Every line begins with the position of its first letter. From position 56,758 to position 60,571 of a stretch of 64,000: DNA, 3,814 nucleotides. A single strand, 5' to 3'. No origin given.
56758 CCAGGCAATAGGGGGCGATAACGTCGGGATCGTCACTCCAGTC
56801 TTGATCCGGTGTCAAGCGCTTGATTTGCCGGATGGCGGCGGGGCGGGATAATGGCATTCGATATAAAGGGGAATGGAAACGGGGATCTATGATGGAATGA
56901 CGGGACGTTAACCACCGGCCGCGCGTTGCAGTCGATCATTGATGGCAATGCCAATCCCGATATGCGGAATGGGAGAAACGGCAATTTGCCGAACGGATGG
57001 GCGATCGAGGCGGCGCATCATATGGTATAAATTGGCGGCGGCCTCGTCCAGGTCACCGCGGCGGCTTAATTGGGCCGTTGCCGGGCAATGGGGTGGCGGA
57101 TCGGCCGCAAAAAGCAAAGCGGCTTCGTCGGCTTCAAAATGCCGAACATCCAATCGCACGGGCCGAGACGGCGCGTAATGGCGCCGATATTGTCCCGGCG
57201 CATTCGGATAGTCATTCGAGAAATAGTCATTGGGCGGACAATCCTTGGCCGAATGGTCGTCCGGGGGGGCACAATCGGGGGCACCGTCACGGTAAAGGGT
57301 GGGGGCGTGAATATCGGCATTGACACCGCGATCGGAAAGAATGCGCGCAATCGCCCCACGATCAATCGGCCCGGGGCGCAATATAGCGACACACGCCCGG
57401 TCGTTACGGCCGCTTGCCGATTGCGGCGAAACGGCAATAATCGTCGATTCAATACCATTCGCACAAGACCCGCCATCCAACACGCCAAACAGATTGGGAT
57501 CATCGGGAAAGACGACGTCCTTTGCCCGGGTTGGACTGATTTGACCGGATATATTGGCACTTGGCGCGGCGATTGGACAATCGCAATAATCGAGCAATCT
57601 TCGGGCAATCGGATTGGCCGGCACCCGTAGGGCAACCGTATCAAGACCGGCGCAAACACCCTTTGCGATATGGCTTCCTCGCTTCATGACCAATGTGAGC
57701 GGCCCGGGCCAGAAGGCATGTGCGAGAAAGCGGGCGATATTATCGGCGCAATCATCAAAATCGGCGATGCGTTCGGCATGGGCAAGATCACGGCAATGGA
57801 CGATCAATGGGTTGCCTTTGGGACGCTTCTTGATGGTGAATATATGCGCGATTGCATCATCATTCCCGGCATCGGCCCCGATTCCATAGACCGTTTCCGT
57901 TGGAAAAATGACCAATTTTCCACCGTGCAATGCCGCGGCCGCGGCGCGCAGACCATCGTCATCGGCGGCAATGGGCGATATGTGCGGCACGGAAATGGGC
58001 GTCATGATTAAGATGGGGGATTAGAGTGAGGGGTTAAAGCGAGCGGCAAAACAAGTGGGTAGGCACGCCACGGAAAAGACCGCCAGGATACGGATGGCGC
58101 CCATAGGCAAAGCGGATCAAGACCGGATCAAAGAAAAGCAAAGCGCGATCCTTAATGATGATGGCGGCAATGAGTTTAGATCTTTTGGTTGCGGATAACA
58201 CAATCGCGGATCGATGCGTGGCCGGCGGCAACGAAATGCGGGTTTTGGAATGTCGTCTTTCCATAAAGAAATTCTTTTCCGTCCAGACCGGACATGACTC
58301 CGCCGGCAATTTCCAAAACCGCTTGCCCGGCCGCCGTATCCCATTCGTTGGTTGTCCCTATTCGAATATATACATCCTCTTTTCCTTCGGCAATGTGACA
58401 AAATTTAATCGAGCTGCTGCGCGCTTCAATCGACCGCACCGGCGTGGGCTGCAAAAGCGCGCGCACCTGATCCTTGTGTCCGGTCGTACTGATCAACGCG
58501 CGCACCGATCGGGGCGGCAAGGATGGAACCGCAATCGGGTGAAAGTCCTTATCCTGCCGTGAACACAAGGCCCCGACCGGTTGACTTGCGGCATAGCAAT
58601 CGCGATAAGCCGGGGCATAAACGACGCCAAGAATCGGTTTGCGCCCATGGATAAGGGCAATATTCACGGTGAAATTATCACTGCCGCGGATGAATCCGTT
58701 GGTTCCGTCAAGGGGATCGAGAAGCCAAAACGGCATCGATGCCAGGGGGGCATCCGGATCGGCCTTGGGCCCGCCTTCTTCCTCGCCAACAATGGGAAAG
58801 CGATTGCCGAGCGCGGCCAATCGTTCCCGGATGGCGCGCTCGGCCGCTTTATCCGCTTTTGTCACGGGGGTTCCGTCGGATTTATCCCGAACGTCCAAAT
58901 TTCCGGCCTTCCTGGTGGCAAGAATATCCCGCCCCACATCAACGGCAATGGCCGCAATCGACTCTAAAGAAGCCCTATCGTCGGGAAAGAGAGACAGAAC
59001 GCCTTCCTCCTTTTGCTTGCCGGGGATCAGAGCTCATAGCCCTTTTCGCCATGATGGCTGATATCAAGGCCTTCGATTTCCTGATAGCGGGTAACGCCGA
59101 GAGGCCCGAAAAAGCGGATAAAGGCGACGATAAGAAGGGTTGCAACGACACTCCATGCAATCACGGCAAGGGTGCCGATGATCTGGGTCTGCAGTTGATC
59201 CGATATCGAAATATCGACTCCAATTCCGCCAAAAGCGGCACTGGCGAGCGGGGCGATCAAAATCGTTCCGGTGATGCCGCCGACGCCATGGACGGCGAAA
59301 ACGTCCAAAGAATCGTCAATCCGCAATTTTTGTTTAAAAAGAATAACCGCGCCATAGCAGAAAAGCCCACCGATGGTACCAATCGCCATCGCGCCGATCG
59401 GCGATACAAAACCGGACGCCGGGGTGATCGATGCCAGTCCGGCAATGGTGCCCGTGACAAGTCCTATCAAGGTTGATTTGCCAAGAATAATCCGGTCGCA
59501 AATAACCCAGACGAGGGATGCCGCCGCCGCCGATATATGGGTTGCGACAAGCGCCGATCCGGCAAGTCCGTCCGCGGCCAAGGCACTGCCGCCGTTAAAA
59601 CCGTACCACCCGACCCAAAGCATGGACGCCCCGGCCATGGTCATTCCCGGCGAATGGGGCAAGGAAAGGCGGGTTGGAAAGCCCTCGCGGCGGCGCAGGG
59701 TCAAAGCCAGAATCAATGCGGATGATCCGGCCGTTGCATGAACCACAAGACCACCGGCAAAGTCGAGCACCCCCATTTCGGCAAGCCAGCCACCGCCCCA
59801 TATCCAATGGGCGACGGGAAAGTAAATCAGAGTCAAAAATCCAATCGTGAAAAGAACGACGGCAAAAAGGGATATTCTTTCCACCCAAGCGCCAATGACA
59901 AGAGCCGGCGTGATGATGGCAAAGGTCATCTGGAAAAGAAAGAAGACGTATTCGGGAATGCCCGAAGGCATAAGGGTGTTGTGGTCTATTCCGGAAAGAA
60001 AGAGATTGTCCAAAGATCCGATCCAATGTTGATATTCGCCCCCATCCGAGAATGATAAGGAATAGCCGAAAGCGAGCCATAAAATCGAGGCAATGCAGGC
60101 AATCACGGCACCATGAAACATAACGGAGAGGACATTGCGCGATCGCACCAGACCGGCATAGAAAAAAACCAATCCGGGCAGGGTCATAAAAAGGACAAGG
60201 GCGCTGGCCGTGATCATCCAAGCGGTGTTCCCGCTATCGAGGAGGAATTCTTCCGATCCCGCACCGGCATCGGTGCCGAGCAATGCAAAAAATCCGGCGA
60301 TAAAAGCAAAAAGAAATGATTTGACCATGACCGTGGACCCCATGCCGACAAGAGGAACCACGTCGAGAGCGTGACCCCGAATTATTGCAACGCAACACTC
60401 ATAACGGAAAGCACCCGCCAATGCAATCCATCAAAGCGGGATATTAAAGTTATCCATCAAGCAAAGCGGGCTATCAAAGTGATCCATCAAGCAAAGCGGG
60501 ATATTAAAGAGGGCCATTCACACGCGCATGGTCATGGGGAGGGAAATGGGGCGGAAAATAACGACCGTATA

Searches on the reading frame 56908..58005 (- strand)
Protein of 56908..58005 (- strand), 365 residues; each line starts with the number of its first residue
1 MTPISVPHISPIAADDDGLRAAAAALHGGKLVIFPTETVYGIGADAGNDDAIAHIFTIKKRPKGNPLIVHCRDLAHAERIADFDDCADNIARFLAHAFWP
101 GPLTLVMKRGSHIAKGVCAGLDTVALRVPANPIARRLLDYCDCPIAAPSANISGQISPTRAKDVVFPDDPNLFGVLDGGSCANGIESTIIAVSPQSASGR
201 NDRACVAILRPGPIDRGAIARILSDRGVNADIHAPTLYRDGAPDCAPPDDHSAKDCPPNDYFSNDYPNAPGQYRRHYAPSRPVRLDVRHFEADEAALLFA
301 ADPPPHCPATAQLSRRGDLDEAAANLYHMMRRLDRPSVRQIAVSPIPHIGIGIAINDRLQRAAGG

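Call 26: search_protein_families(library=pfam, proteins=[window:56908-58005:-], max_evalue=0.001)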
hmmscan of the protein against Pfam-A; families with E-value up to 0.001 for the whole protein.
window:56908-58005:- (365 aa): 2 families
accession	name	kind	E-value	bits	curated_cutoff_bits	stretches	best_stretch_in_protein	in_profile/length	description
PF01300.24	Sua5_yciO_yrdC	-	2.8e-50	170.7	25.1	1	25-195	2-170/178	Telomere recombination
PF03481.19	Sua5_C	-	1.4e-19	71.4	22.9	1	263-364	21-136/136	Threonylcarbamoyl-AMP synthase, C-terminal domain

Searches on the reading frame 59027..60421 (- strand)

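Call 26: search_protein_families(library=pfam, proteins=[window:59027-60421:-], max_evalue=0.001)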
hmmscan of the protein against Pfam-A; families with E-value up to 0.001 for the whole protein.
window:59027-60421:- (464 aa): 1 family
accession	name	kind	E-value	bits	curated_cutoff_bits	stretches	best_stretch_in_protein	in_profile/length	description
PF00909.26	Ammonium_transp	-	2.1e-107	359.8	23.2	1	67-462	1-399/399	Ammonium Transporter Family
